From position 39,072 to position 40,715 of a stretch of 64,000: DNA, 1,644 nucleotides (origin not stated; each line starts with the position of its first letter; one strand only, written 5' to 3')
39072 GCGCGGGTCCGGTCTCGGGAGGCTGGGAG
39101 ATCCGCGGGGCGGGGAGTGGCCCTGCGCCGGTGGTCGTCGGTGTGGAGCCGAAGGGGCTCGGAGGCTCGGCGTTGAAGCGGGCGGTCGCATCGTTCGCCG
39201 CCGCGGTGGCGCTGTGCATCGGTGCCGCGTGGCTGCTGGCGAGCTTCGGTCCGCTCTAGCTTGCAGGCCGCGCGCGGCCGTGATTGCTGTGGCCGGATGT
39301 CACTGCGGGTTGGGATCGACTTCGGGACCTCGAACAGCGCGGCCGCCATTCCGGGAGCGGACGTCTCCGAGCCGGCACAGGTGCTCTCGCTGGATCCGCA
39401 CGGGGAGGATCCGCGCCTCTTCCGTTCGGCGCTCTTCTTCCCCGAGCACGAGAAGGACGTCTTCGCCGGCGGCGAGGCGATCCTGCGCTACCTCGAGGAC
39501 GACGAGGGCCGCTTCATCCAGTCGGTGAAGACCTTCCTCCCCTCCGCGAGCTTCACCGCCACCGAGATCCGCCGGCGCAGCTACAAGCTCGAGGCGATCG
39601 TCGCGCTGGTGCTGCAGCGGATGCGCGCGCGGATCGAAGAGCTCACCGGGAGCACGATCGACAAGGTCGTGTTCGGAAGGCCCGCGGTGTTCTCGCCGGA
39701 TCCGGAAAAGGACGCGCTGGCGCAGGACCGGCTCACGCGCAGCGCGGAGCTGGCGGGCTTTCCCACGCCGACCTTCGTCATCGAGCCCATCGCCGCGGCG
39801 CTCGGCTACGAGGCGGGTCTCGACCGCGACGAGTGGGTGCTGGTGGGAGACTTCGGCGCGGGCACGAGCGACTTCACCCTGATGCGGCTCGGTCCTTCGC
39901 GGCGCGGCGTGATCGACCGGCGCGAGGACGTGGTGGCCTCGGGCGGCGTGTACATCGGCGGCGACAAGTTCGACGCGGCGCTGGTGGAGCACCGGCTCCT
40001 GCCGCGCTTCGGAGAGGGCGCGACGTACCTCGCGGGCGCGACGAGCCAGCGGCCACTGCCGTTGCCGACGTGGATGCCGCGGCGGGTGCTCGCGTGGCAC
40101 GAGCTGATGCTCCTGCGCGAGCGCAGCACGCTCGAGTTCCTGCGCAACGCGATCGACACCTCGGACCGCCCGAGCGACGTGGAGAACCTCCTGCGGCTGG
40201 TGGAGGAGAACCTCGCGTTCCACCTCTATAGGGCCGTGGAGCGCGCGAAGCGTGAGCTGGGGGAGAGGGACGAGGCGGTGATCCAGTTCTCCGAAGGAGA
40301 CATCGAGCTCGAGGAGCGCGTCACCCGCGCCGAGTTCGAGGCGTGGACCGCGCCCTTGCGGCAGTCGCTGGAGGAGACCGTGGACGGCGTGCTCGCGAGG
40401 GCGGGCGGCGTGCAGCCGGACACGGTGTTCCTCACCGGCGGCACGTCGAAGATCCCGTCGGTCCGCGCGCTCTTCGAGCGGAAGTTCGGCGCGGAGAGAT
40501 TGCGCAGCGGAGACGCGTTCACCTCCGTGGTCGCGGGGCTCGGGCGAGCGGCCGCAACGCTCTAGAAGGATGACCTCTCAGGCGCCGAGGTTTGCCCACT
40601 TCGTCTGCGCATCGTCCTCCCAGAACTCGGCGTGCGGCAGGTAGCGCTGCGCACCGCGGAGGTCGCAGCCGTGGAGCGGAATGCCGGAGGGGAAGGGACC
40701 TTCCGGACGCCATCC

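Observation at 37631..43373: Cluster of GFA protein, membrane protein, YegD-type Hsp70 and an atypical NACHT NTPase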

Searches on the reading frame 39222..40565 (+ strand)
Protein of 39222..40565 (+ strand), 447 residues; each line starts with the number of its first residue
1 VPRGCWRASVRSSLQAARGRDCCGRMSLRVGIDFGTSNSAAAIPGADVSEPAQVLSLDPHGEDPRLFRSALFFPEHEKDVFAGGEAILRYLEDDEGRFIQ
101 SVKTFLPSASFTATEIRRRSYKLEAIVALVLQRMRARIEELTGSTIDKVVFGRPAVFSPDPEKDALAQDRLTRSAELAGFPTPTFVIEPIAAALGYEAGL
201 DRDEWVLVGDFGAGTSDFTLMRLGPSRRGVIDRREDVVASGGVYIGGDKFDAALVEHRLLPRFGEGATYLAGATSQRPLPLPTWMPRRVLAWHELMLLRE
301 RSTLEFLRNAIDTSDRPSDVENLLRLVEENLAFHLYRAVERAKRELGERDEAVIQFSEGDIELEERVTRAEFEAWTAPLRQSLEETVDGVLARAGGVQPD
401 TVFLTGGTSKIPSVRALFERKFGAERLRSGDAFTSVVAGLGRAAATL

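Call 6: search_protein_families(library=pfam, proteins=[window:39222-40565:+], max_evalue=0.01)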
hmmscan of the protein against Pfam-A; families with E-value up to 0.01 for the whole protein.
window:39222-40565:+ (447 aa): 2 families
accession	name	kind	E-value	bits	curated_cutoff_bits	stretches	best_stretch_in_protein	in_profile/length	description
PF00012.26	HSP70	-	1.5e-24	86.7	20.6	2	116-257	103-233/599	Hsp70 protein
PF06723.19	MreB_Mbl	-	5.7e-08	32.4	27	1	165-256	106-186/327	MreB/Mbl protein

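Call 7: search_protein_families(library=padloc, proteins=[window:39222-40565:+], max_evalue=0.01)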
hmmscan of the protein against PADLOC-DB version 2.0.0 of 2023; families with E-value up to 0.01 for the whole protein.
window:39222-40565:+ (447 aa): 1 family
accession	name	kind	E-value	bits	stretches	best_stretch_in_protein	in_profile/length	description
PDLC04731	PDC-M61B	-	3.3e-08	30.7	1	186-256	329-401/588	-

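Call 17: find_homologous_proteins(query=window:39297-40565:+)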
Query window:39297-40565:+ (422 aa): 1177 proteins with E <= 0.001 among 8000 candidates; the best 120 are listed.
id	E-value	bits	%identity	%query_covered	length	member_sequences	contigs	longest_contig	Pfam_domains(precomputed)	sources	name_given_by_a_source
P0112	7.9e-272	919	100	100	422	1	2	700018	PF00012.27,PF06723.20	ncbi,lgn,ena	-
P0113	4.7e-221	752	82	100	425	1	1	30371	PF00012.27,PF06723.20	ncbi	-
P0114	5.8e-201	686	74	100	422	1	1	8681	PF00012.27,PF06723.20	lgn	-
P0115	3.1e-199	680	82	92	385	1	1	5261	PF00012.27,PF06723.20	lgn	-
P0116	1.1e-193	662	74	99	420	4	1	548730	PF00012.27,PF06723.20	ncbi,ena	ncbi:MAG: Hsp70 family protein [Myxococcaceae bacterium]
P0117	1.0e-187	642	70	99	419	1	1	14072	PF00012.27,PF06723.20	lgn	-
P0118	1.7e-187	641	71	98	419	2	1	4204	PF00012.27,PF06723.20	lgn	-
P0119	3.6e-187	640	70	99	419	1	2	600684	PF00012.27,PF06723.20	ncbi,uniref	ncbi:Hsp70 family protein [Vulgatibacter sp.]|uniref:Hsp70 family protein n=1 Tax=Vulgatibacter sp. 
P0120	2.9e-184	631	70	99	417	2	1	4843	PF00012.27,PF06723.20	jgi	-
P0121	8.6e-183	626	70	100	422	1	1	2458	PF00012.27,PF06723.20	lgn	-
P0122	2.0e-179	615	68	99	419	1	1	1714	PF00012.27,PF06723.20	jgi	jgi:hypothetical chaperone protein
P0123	7.1e-179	613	69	99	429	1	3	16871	PF00012.27,PF06723.20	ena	-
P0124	1.6e-173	595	66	99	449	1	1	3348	PF00012.27,PF06723.20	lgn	-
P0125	6.0e-173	593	67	99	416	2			PF00012.27,PF06723.20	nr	nr:Hsp70 family protein [Vulgatibacter incomptus]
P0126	2.5e-172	591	65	98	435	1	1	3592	PF00012.27,PF06723.20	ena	-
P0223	3.2e-136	472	55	99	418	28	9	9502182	PF00012.27,PF06723.20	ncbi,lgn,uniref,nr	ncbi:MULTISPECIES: Hsp70 family protein [Myxococcus]|uniref:Molecular chaperone DnaK n=1 Tax=Myxococ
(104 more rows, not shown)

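Call 18: find_encoding_contigs(protein=P0112, flank=10000, max_places=2)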
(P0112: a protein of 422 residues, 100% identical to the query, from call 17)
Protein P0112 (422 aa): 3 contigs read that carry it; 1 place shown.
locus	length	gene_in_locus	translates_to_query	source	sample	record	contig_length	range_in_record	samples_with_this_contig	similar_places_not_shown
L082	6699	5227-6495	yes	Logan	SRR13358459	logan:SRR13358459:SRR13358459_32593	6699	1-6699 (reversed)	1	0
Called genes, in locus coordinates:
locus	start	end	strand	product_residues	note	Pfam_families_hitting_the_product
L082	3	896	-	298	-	?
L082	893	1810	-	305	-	PF19300:BPD_transp_1_N (weak), PF00528:BPD_transp_1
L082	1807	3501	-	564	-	PF00496:SBP_bac_5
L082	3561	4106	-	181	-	PF04828:GFA (weak)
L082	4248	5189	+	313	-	-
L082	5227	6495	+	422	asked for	PF06723:MreB_Mbl (faint), PF00012:HSP70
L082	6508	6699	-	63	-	?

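Call 19: find_encoding_contigs(protein=P0113, flank=10000, max_places=2)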
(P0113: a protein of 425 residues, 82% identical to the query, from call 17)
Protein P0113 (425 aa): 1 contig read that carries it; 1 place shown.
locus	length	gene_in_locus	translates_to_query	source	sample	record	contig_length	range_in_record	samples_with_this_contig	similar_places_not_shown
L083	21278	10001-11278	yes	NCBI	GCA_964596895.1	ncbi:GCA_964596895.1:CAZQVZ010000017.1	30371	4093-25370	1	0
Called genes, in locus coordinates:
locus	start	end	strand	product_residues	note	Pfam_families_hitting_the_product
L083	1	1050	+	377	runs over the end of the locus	PF00535:Glycos_transf_2, PF10111:Glyco_tranf_2_2, PF13641:Glyco_tranf_2_3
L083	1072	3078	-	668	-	PF00580:UvrD-helicase (weak), PF13245:AAA_19 (weak), PF01443:Viral_helicase1 (faint), PF13361:UvrD_C, PF13538:UvrD_C_2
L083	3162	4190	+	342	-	-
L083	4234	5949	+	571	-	PF00069:Pkinase, PF07714:PK_Tyr_Ser-Thr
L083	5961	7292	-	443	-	PF16697:Yop-YscD_cpl, PF00498:FHA, PF00158:Sigma54_activat, PF14532:Sigma54_activ_2, PF25601:AAA_lid_14, PF02954:HTH_8 (faint)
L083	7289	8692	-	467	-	-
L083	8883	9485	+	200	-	PF01551:Peptidase_M23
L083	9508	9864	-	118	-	-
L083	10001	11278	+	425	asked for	PF00012:HSP70, PF06723:MreB_Mbl (faint), PF00012:HSP70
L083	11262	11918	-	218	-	PF03807:F420_oxidored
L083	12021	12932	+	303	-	PF00126:HTH_1, PF03466:LysR_substrate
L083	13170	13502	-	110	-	-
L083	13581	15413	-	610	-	PF02771:Acyl-CoA_dh_N, PF02770:Acyl-CoA_dh_M, PF00441:Acyl-CoA_dh_1, PF22924:ACOX_C_alpha1, PF12806:Acyl-CoA_dh_C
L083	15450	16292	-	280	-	PF00135:COesterase, PF20434:BD-FAE, PF07859:Abhydrolase_3, PF12697:Abhydrolase_6 (faint)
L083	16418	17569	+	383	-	PF02771:Acyl-CoA_dh_N, PF02770:Acyl-CoA_dh_M, PF00441:Acyl-CoA_dh_1, PF08028:Acyl-CoA_dh_2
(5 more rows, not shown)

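Call 20: find_encoding_contigs(protein=P0116, flank=10000, max_places=2)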
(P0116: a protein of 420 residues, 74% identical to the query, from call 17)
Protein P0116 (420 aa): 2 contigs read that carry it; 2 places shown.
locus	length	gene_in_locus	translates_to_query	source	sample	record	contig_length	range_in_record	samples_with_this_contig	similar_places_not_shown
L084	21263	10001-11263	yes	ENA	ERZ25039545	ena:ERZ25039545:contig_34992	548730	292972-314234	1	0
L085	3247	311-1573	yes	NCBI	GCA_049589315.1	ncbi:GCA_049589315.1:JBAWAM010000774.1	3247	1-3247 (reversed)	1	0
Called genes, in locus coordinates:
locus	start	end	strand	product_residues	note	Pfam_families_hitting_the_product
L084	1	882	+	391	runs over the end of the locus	PF02746:MR_MLE_N, PF13378:MR_MLE_C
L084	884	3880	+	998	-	PF01565:FAD_binding_4, PF02913:FAD-oxidase_C, PF13183:Fer4_8, PF13534:Fer4_17 (weak), PF02754:CCG (faint)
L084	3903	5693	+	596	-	PF02776:TPP_enzyme_N, PF01855:POR_N (weak), PF00205:TPP_enzyme_M, PF02775:TPP_enzyme_C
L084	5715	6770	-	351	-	-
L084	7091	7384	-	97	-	-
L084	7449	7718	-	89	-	-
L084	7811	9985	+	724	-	PF00989:PAS, PF08448:PAS_4, PF13426:PAS_9, PF01590:GAF, PF13185:GAF_2, PF08448:PAS_4, PF13426:PAS_9, PF00512:HisKA, +3 more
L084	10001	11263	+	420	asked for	PF06723:MreB_Mbl (faint), PF00012:HSP70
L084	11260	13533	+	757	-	PF09976:TPR_21 (faint), PF07719:TPR_2 (faint), PF00515:TPR_1 (faint), PF17874:TPR_MalT, PF13424:TPR_12 (weak), PF12770:CHAT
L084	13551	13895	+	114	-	-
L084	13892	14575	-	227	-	-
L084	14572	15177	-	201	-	PF04542:Sigma70_r2, PF08281:Sigma70_r4_2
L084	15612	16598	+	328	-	PF00586:AIRS, PF02769:AIRS_C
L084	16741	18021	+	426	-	PF00672:HAMP (weak), PF00015:MCPsignal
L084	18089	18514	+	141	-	PF01584:CheW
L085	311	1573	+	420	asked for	PF06723:MreB_Mbl (faint), PF00012:HSP70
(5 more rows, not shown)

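Call 22: find_encoding_contigs(protein=P0232, flank=3000, max_places=4)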
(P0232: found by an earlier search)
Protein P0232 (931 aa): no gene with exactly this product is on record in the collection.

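Call 29: search_protein_families(library=ncbifam, proteins=[window:39297-40565:+], max_evalue=0.01)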
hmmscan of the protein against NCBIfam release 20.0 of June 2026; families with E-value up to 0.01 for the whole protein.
window:39297-40565:+ (422 aa): 11 families
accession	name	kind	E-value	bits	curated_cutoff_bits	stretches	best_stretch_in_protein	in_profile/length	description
NF008673.0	PRK11678.1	equivalog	2.8e-60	204.4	331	1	50-421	81-447/450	molecular chaperone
TIGR02350.1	prok_dnaK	equivalog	4.3e-26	91.4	822.55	2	6-232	4-230/596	molecular chaperone DnaK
NF001413.0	PRK00290.1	equivalog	2.4e-25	88.9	648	2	5-232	5-231/625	molecular chaperone DnaK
TIGR01991.1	HscA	equivalog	1.7e-21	76.4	708.55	2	102-232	111-229/600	Fe-S protein assembly chaperone HscA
NF003520.0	PRK05183.1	subfamily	4.6e-21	74.9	620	2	3-232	20-249/621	Fe-S protein assembly chaperone HscA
NF009947.0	PRK13411.1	equivalog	1e-19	70.1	1002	1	89-232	101-233/662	molecular chaperone DnaK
NF009946.0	PRK13410.1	equivalog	3.4e-18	65.2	1019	2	91-232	105-234/669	molecular chaperone DnaK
NF002399.0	PRK01433.1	equivalog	9.7e-13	47.6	743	1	75-229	94-237/595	Fe-S protein assembly chaperone HscA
TIGR00904.1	mreB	subfamily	4.7e-06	25.9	365.75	1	146-232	117-192/334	MreB/Mrl family cell shape determining protein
NF010539.0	PRK13927.1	subfamily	7.8e-06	25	293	1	148-232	120-193/339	rod shape-determining protein MreB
NF010540.1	PRK13929.1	exception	0.0016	17.5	515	0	148-232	119-192/334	rod-share determining protein MreBH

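Call 63: find_encoding_contigs(protein=P0233, flank=3000, max_places=3)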
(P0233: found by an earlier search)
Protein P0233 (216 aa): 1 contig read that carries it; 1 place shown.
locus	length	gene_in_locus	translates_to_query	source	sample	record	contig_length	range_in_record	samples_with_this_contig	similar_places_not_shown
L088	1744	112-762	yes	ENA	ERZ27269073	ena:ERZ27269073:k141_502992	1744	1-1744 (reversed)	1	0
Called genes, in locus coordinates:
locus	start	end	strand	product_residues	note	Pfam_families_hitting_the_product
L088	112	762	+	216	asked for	-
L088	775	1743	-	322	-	?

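Call 70: find_encoding_contigs(protein=P0119, flank=6000, max_places=2)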
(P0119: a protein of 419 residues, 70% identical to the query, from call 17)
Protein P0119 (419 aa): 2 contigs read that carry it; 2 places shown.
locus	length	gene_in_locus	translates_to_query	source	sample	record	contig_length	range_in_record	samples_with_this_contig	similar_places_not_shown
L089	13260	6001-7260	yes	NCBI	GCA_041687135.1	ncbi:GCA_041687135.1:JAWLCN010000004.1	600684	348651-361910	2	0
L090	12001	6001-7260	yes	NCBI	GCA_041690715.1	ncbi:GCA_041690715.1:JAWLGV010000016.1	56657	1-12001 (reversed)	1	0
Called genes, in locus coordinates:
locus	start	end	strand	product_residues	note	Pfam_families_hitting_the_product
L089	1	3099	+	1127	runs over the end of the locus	-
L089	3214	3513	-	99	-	-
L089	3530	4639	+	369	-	PF00756:Esterase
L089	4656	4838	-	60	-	-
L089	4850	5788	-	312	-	PF13483:Lactamase_B_3, PF12706:Lactamase_B_2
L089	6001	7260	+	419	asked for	PF00012:HSP70, PF06723:MreB_Mbl (faint), PF00012:HSP70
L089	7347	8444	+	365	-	PF01699:Na_Ca_ex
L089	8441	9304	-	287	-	PF02739:5_3_exonuc_N, PF01367:5_3_exonuc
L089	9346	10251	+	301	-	PF25164:CoiA_N, PF06054:CoiA_nuc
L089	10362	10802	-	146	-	PF07883:Cupin_2, PF02311:AraC_binding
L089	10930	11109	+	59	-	-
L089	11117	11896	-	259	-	PF14023:Bestrophin-like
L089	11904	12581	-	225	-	PF02976:MutH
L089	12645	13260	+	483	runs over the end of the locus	PF05761:5_nucleotid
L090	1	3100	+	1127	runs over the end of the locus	-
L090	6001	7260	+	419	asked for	PF00012:HSP70, PF06723:MreB_Mbl (faint), PF00012:HSP70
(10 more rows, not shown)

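Call 71: find_encoding_contigs(protein=P0223, flank=6000, max_places=2)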
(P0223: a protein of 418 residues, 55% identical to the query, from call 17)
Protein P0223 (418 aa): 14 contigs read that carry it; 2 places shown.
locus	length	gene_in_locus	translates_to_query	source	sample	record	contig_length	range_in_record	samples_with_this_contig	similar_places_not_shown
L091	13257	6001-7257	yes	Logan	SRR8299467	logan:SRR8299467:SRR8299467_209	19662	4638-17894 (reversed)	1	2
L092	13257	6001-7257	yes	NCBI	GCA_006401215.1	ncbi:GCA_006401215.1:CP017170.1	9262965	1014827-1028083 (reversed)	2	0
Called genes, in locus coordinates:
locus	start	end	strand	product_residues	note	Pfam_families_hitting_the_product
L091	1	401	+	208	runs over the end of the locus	PF02798:GST_N, PF13417:GST_N_3, PF13409:GST_N_2, PF13410:GST_C_2 (weak)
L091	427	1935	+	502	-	PF02696:SelO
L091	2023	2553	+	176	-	PF00719:Pyrophosphatase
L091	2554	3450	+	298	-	PF05235:CHAD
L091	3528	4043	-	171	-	-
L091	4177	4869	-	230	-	PF10677:DUF2490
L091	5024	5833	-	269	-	-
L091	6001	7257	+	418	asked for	PF00012:HSP70, PF06723:MreB_Mbl, PF00012:HSP70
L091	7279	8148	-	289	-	-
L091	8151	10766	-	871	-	PF03544:TonB_C, PF13620:CarboxypepD_reg, PF13715:CarbopepD_reg_2, PF07715:Plug, PF00593:TonB_dep_Rec_b-barrel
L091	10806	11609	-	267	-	PF25764:KIF21A_4th (weak), PF00691:OmpA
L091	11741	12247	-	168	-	PF16036:Chalcone_3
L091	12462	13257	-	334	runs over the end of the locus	PF08545:ACP_syn_III, PF08541:ACP_syn_III_C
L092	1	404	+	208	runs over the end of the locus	PF02798:GST_N, PF13417:GST_N_3, PF13409:GST_N_2, PF13410:GST_C_2 (weak)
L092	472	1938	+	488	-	PF02696:SelO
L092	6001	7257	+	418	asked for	PF00012:HSP70, PF06723:MreB_Mbl, PF00012:HSP70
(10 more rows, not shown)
